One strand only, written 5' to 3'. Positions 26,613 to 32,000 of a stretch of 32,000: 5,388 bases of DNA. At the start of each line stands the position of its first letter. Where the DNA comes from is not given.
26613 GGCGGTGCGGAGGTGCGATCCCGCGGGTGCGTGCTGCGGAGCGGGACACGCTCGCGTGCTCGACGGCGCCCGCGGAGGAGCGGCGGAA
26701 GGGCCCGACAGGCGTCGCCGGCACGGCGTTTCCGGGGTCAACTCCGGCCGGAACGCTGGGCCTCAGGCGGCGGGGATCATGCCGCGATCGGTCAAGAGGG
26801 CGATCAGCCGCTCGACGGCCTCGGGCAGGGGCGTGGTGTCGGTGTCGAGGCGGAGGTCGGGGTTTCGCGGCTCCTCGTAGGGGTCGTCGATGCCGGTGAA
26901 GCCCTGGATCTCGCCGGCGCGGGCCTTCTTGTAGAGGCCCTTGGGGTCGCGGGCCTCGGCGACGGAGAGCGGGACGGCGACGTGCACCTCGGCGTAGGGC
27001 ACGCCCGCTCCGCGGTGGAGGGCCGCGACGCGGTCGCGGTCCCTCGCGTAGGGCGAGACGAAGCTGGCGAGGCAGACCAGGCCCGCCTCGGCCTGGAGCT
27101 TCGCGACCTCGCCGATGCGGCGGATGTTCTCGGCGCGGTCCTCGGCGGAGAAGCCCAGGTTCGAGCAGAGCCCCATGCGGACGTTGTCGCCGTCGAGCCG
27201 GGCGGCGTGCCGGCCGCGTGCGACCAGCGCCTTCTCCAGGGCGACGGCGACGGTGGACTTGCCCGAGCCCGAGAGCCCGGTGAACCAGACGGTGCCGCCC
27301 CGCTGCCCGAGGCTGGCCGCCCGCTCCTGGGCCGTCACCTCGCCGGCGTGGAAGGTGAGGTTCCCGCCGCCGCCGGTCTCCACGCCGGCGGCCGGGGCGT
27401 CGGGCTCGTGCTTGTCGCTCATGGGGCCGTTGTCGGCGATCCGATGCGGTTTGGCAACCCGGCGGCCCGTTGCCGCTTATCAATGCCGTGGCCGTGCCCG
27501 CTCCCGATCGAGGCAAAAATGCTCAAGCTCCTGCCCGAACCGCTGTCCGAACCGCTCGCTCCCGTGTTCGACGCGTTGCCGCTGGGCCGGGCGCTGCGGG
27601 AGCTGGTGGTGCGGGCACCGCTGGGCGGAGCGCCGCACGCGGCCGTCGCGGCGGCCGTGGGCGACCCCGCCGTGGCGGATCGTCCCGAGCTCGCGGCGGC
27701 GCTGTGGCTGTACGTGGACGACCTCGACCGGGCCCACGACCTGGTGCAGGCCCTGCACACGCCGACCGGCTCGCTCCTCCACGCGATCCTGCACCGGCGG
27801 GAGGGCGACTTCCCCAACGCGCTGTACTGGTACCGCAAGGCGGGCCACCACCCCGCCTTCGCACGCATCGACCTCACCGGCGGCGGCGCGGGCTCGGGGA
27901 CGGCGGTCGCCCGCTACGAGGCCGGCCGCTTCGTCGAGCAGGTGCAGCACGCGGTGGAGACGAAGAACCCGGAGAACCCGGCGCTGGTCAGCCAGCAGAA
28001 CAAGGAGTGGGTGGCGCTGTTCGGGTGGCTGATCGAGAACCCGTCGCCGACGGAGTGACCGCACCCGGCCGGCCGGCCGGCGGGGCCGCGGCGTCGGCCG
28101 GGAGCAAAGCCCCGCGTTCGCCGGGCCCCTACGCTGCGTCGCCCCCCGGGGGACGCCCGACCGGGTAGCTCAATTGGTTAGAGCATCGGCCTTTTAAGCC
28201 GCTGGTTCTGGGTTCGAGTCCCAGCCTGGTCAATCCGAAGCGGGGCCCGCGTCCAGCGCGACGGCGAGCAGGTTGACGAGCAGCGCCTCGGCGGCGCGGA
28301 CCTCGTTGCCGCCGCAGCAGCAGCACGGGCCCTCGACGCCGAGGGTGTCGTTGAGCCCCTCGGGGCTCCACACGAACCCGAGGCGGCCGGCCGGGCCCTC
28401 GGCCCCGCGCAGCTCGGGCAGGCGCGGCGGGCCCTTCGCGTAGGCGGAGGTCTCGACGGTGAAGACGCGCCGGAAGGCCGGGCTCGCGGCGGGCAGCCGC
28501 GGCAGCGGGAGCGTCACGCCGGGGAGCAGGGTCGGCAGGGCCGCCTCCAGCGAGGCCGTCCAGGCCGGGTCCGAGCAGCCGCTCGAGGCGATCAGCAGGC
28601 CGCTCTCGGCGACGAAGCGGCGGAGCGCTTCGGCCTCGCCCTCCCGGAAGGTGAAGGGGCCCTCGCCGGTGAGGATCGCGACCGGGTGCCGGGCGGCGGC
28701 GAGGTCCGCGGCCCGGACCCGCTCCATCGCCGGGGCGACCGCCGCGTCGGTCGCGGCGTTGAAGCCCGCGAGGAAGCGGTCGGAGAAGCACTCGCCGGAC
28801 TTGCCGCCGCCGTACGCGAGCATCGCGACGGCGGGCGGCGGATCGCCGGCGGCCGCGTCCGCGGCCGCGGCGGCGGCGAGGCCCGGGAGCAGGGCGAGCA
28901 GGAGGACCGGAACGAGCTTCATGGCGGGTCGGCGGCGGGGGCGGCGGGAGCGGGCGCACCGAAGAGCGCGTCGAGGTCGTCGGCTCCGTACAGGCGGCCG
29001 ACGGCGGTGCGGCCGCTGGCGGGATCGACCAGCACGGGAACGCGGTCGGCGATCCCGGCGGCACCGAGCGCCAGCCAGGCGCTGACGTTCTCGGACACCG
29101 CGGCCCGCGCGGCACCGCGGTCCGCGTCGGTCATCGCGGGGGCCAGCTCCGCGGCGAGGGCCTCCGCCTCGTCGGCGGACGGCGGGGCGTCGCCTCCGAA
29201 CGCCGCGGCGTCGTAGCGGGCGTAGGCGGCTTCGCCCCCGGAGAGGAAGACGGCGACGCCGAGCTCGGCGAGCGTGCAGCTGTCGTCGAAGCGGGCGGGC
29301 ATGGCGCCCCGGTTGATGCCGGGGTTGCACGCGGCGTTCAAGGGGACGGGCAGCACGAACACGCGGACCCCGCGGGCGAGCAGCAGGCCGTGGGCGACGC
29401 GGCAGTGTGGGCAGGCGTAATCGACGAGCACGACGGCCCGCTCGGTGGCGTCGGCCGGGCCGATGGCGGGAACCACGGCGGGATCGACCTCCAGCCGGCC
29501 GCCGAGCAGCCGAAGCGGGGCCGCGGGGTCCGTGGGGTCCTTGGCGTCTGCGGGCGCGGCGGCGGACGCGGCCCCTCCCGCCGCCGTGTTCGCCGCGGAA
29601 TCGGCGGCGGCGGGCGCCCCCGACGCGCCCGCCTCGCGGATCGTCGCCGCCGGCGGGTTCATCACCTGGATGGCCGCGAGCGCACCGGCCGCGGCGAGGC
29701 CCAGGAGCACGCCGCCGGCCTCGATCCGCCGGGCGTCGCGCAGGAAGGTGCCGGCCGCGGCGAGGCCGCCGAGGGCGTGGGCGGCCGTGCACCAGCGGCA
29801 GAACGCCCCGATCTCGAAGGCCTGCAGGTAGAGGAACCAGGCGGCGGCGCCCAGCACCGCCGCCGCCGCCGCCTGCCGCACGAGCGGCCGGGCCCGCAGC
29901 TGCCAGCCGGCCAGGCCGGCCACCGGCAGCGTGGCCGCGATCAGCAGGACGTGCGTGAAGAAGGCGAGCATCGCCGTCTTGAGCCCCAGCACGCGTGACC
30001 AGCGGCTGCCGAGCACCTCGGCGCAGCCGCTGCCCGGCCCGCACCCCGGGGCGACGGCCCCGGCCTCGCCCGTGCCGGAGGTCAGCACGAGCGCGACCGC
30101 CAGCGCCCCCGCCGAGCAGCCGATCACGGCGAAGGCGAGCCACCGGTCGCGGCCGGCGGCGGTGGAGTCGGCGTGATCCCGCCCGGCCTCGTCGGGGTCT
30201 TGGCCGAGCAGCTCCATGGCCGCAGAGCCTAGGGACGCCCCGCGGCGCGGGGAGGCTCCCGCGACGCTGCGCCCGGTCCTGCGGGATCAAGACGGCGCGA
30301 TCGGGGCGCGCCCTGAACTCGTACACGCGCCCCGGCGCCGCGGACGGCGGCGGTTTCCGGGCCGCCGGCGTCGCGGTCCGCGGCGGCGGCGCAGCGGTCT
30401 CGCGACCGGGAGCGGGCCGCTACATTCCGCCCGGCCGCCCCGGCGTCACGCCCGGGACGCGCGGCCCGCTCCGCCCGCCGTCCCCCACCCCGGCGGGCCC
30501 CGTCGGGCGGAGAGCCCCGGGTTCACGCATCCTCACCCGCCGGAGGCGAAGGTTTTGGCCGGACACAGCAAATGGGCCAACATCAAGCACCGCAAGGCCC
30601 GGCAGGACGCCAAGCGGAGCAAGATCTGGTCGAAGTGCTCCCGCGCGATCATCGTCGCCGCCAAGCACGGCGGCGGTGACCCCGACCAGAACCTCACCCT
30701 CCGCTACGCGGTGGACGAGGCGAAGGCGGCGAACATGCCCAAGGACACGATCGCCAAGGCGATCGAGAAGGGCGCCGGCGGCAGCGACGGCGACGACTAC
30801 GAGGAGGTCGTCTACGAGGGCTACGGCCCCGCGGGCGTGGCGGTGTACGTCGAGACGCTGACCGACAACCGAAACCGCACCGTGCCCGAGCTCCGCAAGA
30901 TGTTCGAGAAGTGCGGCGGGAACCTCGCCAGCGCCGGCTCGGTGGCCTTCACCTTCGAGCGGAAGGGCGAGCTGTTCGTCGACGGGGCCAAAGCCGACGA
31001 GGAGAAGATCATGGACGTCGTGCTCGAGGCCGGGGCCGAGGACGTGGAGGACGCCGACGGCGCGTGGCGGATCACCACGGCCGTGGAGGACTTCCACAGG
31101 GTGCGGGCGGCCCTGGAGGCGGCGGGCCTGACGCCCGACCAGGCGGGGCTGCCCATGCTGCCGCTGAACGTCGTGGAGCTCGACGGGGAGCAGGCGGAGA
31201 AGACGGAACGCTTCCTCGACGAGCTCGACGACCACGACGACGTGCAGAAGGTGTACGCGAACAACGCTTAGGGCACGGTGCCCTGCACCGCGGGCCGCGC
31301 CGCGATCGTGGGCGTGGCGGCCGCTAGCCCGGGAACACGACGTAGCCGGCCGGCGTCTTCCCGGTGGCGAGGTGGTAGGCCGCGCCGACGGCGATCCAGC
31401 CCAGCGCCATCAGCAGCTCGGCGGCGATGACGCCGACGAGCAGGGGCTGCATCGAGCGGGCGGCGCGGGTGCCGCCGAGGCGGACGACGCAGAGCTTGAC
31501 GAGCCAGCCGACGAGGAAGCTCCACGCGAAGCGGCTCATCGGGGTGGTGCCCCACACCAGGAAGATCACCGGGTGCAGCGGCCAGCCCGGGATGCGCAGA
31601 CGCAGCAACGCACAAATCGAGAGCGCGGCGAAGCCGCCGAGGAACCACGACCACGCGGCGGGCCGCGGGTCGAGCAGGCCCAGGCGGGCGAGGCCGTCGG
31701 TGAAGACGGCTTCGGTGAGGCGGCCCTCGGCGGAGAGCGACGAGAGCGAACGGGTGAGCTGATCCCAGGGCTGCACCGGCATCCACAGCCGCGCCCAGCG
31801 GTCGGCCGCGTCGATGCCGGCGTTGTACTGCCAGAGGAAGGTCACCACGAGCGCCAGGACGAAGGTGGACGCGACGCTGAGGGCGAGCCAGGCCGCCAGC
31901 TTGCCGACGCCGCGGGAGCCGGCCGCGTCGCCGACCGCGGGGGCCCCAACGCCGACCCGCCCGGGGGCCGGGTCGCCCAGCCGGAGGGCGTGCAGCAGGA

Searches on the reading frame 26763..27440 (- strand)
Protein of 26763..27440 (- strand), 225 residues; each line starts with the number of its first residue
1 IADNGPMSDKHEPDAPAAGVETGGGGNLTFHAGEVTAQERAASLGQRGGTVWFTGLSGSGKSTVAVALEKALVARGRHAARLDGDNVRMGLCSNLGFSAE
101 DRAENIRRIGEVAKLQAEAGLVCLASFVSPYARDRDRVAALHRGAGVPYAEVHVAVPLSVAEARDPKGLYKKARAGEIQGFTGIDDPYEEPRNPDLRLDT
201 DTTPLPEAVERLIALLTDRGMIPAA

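Call 13: search_protein_families(library=pfam, proteins=[window:26763-27440:-], max_evalue=0.01)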
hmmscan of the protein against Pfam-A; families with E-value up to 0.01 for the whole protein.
window:26763-27440:- (225 aa): 6 families
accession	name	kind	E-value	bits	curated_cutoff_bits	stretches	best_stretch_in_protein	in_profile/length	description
PF01583.26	APS_kinase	-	2.5e-65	219.6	21.1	1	48-199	2-152/152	Adenylylsulphate kinase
PF13671.12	AAA_33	-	2.6e-09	38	27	1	51-164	2-114/143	AAA domain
PF01656.29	CbiA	-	0.00064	20.1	25.4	1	56-113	7-62/125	CobQ/CobB/MinD/ParA nucleotide binding domain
PF13238.12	AAA_18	-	0.0011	19.8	29.4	1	53-88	3-29/128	AAA domain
PF13555.12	AAA_29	-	0.0012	19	27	1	41-76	16-50/61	P-loop containing region of AAA domain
PF06414.18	Zeta_toxin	-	0.0087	16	22.3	0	54-88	22-55/199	Zeta toxin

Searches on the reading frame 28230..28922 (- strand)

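Call 13: search_protein_families(library=pfam, proteins=[window:28230-28922:-], max_evalue=0.01)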
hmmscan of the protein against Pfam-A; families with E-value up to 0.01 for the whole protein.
window:28230-28922:- (230 aa): 1 family
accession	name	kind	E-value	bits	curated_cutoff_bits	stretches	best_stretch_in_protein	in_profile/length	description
PF13709.12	DUF4159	-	7.7e-09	35.8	25.9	1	50-158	23-129/202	Domain of unknown function (DUF4159)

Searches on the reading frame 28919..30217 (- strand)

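Call 13: search_protein_families(library=pfam, proteins=[window:28919-30217:-], max_evalue=0.01)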
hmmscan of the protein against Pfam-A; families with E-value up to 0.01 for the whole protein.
window:28919-30217:- (432 aa): 1 family
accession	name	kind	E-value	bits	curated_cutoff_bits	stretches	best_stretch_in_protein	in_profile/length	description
PF07884.19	VKOR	-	2.9e-13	50.6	27.5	1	31-149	3-125/134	Vitamin K epoxide reductase family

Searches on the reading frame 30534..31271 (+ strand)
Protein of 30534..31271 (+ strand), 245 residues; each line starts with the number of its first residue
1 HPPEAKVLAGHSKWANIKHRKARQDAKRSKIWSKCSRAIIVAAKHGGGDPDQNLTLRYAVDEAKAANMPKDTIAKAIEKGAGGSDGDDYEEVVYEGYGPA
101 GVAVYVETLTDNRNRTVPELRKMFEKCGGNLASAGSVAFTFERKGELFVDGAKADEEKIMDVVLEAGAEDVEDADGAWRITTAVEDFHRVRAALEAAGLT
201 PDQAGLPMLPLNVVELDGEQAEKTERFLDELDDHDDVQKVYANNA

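Call 13: search_protein_families(library=pfam, proteins=[window:30534-31271:+], max_evalue=0.01)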
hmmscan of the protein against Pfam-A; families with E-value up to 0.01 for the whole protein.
window:30534-31271:+ (245 aa): 2 families
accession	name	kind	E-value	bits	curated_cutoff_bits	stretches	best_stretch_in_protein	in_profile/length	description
PF01709.26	Transcrip_reg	-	1.9e-57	193.9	27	1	89-243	1-159/160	TACO1/YebC second and third domain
PF20772.2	TACO1_YebC_N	-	3.6e-32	111.1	36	1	12-82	1-72/73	TACO1/YebC protein N-terminal domain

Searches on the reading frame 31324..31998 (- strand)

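Call 13: search_protein_families(library=pfam, proteins=[window:31324-31998:-], max_evalue=0.01)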
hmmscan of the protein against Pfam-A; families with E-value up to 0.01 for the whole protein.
window:31324-31998:- (224 aa): 1 family
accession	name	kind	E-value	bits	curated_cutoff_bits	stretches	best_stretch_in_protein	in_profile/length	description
PF20580.3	DUF6784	-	4.4e-19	69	26.4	1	116-209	1-94/101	Domain of unknown function (DUF6784)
